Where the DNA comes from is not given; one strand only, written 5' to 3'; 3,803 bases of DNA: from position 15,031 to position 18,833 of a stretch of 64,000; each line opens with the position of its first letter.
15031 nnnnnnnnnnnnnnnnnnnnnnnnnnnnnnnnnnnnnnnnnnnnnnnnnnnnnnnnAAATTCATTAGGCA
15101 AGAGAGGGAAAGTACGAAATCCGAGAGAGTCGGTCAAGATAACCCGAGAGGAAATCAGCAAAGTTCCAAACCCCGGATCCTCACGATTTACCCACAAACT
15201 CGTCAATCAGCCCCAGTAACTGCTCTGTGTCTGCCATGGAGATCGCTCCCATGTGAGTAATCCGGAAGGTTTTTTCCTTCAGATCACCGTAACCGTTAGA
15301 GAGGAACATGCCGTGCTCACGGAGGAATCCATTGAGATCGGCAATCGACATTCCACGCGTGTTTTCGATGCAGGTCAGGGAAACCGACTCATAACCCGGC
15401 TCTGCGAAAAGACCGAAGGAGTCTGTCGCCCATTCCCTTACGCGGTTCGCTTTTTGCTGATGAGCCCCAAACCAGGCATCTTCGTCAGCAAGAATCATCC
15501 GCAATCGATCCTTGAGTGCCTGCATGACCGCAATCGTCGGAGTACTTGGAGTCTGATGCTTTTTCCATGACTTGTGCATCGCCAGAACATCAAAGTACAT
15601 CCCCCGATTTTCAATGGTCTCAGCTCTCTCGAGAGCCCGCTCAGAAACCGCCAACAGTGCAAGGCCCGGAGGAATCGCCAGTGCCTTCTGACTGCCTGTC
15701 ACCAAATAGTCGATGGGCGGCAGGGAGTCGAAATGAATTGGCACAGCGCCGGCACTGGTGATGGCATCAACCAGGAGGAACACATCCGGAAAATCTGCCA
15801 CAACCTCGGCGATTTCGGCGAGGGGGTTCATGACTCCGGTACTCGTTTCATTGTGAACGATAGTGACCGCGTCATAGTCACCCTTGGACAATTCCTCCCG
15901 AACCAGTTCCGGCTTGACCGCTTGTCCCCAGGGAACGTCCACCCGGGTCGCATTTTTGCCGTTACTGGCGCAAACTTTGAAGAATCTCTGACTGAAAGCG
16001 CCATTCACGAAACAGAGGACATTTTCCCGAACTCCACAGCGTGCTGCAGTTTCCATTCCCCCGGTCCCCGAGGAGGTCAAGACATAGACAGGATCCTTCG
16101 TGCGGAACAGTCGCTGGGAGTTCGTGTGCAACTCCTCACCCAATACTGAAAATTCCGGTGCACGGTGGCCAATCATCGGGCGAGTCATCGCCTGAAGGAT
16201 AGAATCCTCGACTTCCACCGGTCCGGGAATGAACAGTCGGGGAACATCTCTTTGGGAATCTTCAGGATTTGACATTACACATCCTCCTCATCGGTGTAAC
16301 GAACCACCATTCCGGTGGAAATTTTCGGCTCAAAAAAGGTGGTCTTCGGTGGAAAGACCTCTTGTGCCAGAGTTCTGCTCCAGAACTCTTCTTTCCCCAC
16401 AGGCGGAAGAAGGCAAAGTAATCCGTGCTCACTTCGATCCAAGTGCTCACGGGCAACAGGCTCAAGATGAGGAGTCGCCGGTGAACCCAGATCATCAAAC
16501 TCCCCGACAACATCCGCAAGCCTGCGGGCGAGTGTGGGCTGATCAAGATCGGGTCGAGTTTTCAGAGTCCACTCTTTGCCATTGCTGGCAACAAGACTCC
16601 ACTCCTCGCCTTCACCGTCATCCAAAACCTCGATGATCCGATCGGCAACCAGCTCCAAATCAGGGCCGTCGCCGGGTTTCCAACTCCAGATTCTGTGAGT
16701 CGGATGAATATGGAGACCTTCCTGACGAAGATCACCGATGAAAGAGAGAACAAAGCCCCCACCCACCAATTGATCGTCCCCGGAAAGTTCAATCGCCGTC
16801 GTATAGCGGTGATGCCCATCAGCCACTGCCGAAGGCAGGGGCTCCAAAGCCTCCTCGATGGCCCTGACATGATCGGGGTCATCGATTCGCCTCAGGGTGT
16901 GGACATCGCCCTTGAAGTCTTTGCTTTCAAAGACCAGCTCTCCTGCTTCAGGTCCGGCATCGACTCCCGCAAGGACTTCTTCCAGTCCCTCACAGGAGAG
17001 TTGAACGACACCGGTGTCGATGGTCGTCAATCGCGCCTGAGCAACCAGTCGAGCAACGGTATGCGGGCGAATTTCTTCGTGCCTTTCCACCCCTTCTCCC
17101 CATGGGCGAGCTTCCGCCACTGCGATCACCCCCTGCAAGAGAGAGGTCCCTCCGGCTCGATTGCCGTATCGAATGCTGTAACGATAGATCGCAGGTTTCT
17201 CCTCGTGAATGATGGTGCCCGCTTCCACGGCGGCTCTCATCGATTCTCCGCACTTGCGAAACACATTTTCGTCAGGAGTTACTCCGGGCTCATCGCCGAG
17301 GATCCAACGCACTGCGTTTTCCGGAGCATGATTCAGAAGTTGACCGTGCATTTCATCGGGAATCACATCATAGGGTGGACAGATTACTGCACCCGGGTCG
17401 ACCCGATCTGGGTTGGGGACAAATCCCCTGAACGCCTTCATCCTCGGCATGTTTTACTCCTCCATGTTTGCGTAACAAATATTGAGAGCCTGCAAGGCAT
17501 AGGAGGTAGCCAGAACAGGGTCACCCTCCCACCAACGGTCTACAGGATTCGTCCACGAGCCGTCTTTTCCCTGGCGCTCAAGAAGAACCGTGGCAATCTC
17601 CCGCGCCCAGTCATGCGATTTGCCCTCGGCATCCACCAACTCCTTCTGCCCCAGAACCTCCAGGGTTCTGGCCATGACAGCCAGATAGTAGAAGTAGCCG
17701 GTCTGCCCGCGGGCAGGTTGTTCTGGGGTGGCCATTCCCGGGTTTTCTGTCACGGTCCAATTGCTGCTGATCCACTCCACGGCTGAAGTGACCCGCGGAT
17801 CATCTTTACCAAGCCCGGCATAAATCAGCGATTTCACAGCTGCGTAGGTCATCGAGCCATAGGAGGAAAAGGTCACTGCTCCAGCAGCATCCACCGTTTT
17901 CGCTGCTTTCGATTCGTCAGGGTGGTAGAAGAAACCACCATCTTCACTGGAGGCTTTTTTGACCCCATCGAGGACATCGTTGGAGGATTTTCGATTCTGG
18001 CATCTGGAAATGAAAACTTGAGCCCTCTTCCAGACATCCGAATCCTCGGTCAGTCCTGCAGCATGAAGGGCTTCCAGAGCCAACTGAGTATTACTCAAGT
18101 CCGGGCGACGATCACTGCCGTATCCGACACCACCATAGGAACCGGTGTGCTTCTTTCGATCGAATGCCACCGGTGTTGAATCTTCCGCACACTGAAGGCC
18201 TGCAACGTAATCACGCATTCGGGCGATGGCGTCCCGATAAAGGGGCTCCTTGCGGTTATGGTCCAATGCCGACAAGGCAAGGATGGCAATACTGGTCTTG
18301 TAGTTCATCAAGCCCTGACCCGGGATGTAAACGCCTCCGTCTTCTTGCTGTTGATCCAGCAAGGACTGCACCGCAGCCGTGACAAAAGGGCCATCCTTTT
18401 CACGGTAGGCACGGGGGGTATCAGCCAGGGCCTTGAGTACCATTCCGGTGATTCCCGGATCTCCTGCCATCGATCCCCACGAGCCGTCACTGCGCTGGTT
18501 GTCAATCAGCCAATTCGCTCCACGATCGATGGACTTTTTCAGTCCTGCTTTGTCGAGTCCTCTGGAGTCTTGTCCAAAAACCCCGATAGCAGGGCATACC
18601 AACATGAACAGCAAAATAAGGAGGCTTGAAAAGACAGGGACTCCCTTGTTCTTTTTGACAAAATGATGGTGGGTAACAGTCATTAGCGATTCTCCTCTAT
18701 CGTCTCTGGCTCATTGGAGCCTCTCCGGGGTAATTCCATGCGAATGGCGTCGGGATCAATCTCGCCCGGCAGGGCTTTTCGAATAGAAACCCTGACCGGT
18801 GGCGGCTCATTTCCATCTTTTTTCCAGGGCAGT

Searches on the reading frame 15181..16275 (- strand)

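Call 86: search_protein_families(library=pfam, proteins=[window:15181-16275:-], max_evalue=0.001)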
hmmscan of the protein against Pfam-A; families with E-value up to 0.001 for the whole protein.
window:15181-16275:- (364 aa): 1 family
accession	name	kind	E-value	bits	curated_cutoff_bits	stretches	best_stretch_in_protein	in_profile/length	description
PF00266.25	Aminotran_5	-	1.1e-15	58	21.5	1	34-328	33-338/371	Aminotransferase class-V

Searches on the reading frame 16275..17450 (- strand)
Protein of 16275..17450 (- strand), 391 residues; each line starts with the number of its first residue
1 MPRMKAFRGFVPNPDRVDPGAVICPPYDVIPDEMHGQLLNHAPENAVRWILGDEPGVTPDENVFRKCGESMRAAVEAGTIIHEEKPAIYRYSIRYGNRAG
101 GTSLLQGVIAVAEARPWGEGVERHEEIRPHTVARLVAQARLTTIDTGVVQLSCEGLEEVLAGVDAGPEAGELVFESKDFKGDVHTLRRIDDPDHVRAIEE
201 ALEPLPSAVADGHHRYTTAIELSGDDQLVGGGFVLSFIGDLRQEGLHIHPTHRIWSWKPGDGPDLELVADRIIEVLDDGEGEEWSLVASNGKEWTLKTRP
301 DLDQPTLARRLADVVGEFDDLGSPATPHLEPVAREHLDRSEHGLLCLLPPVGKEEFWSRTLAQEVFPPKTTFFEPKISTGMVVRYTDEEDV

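Call 86: search_protein_families(library=pfam, proteins=[window:16275-17450:-], max_evalue=0.001)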
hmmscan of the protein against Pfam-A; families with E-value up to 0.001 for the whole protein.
window:16275-17450:- (391 aa): 1 family
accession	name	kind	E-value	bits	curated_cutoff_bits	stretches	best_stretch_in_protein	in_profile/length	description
PF06245.16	DUF1015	-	6.3e-39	134.2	25.8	1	5-298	2-307/325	Protein of unknown function (DUF1015)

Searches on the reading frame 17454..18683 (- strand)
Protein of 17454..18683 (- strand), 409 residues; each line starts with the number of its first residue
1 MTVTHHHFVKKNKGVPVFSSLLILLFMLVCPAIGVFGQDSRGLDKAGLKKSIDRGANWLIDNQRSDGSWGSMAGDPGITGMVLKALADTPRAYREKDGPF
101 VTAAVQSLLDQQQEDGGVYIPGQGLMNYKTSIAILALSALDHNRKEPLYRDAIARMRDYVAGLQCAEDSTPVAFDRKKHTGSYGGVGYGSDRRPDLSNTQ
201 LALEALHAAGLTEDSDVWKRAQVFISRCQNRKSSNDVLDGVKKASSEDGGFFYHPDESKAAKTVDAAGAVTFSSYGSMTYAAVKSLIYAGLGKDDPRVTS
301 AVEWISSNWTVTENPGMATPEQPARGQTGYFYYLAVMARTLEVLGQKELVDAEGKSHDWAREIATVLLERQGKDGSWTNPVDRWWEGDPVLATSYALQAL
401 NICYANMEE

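Call 86: search_protein_families(library=pfam, proteins=[window:17454-18683:-], max_evalue=0.001)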
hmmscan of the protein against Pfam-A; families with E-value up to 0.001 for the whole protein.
window:17454-18683:- (409 aa): 2 families
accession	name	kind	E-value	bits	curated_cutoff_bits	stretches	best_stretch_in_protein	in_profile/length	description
PF13243.12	SQHop_cyclase_C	-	5.8e-10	39.1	26.1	0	48-117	157-225/319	Squalene-hopene cyclase C-terminal domain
PF13249.12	SQHop_cyclase_N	-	1.5e-06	28.1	26.2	0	51-77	46-72/291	Squalene-hopene cyclase N-terminal domain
